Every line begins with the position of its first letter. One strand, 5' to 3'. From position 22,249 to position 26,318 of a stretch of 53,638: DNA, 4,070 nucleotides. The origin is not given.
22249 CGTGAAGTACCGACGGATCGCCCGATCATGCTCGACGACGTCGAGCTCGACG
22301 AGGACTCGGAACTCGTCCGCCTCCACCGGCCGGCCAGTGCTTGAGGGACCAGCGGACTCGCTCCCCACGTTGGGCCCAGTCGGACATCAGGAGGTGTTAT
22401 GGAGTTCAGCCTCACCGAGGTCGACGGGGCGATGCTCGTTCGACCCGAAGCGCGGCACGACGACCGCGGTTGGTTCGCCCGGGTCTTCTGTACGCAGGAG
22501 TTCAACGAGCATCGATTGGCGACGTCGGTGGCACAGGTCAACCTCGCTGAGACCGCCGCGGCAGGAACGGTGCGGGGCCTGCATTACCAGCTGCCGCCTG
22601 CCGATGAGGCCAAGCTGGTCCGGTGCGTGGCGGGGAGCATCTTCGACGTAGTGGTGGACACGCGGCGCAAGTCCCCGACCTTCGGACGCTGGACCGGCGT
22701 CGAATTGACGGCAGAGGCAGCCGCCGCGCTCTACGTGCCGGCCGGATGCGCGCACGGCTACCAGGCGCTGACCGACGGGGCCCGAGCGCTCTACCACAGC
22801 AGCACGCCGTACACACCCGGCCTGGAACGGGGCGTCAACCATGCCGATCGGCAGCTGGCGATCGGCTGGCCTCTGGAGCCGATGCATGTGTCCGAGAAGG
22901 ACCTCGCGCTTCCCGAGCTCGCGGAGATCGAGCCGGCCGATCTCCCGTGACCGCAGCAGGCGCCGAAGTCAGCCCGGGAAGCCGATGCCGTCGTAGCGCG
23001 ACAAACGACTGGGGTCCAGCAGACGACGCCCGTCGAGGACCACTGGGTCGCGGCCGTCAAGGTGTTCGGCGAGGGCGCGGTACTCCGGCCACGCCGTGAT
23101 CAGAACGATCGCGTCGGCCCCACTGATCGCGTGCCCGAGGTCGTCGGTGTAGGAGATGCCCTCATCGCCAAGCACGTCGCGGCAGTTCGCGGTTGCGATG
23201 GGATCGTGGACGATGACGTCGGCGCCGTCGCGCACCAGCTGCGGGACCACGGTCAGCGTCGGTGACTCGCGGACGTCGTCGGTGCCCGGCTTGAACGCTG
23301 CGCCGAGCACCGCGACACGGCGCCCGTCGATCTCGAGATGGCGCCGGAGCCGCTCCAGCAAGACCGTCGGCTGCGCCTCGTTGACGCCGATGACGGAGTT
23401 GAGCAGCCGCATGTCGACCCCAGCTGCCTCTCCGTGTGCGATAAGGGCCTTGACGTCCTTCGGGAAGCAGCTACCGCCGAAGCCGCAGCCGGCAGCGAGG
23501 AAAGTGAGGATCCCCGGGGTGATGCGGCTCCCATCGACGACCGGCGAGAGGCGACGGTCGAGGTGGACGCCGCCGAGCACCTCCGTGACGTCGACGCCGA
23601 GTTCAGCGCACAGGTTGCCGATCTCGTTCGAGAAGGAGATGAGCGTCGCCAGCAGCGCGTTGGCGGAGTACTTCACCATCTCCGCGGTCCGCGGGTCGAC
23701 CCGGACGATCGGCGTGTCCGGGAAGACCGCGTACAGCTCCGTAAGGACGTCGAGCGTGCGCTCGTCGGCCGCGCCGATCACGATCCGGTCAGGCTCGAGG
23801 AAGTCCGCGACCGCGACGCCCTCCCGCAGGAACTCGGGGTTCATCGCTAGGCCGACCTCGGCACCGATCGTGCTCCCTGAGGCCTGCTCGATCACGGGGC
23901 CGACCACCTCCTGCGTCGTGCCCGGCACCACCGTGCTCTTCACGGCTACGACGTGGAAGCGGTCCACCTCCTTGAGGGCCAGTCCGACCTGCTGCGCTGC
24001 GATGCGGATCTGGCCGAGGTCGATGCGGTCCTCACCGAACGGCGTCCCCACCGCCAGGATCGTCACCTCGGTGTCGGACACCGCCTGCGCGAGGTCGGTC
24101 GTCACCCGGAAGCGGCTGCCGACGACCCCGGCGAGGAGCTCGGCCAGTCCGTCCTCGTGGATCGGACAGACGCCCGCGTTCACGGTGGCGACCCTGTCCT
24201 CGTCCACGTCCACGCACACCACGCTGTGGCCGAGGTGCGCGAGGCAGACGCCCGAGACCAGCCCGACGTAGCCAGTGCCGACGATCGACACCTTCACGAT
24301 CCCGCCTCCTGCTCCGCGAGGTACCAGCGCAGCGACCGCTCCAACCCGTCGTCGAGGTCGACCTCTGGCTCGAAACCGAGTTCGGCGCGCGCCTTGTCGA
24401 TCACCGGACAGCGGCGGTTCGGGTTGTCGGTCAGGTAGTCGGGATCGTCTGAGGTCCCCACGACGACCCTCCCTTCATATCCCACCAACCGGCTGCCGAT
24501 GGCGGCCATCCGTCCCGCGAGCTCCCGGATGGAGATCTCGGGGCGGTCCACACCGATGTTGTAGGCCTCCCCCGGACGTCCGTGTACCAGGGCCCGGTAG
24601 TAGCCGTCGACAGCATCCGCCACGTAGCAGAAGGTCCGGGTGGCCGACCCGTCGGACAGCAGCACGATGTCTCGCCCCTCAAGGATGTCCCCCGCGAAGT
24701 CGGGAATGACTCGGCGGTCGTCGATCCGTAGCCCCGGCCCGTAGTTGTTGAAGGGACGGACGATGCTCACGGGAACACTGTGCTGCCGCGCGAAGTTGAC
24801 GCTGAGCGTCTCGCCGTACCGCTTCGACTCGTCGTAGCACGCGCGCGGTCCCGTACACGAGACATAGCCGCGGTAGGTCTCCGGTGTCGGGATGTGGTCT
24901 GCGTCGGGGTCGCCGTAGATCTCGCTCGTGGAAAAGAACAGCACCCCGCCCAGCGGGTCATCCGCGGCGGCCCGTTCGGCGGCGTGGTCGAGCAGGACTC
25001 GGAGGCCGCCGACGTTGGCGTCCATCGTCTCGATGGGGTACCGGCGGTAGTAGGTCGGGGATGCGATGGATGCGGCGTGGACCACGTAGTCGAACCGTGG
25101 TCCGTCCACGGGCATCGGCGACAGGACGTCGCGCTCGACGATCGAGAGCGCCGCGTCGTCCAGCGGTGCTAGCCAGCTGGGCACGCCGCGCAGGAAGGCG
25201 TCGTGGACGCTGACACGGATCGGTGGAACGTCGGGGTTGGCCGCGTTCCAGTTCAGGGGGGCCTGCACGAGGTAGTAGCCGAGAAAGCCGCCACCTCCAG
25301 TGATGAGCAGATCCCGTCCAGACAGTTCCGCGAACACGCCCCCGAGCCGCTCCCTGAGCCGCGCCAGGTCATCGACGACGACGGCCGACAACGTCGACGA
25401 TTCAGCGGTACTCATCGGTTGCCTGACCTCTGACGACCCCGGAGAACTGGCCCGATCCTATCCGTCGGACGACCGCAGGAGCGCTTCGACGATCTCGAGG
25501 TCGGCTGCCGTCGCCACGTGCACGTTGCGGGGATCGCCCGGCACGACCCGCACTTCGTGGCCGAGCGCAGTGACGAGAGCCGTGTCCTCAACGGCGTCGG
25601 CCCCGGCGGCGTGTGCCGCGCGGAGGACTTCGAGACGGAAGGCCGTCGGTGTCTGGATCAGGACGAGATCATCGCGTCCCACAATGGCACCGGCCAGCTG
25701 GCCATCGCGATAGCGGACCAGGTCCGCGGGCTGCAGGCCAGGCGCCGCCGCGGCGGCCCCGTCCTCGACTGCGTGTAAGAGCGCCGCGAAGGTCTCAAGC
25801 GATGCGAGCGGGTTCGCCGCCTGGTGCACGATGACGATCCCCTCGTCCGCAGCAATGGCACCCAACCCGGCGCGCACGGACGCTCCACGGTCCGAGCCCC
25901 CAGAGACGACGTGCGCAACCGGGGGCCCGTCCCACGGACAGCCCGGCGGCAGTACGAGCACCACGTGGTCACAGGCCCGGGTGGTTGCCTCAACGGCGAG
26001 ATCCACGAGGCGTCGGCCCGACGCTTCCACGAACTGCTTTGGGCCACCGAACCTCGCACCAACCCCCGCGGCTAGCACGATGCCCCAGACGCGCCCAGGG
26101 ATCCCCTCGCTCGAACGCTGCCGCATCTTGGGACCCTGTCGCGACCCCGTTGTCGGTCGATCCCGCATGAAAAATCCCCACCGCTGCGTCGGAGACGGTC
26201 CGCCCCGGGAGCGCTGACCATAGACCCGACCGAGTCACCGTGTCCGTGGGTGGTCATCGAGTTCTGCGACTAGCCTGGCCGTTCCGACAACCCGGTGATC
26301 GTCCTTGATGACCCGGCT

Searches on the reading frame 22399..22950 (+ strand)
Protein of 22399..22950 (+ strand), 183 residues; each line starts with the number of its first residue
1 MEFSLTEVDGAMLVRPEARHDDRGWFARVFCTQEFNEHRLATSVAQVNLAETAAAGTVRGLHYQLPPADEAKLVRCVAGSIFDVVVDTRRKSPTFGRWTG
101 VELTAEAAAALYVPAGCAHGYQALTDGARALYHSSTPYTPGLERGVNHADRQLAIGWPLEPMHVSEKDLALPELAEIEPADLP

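Call 34: search_protein_families(library=pfam, proteins=[window:22399-22950:+], max_evalue=0.01)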
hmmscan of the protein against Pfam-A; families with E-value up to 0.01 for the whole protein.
window:22399-22950:+ (183 aa): 1 family
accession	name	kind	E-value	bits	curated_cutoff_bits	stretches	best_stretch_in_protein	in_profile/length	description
PF00908.23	dTDP_sugar_isom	-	3.5e-58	196.4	27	1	6-176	2-168/168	dTDP-4-dehydrorhamnose 3,5-epimerase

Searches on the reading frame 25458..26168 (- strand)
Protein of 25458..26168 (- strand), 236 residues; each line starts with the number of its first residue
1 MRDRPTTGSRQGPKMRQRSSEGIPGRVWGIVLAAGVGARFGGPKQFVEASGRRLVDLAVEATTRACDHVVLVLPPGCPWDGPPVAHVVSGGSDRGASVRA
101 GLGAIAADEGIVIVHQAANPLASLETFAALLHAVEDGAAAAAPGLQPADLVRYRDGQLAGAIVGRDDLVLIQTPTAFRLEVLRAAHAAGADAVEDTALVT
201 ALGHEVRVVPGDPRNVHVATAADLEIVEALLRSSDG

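Call 6: search_protein_families(library=pfam, proteins=[window:25458-26168:-], max_evalue=0.01)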
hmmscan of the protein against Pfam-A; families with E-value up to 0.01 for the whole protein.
window:25458-26168:- (236 aa): 2 families
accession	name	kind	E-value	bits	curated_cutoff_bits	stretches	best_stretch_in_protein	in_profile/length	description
PF01128.25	IspD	-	1.9e-33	116.5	27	1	30-232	4-220/221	2-C-methyl-D-erythritol 4-phosphate cytidylyltransferase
PF12804.13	NTP_transf_3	-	7.7e-12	46.1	27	1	29-144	1-122/160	MobA-like NTP transferase domain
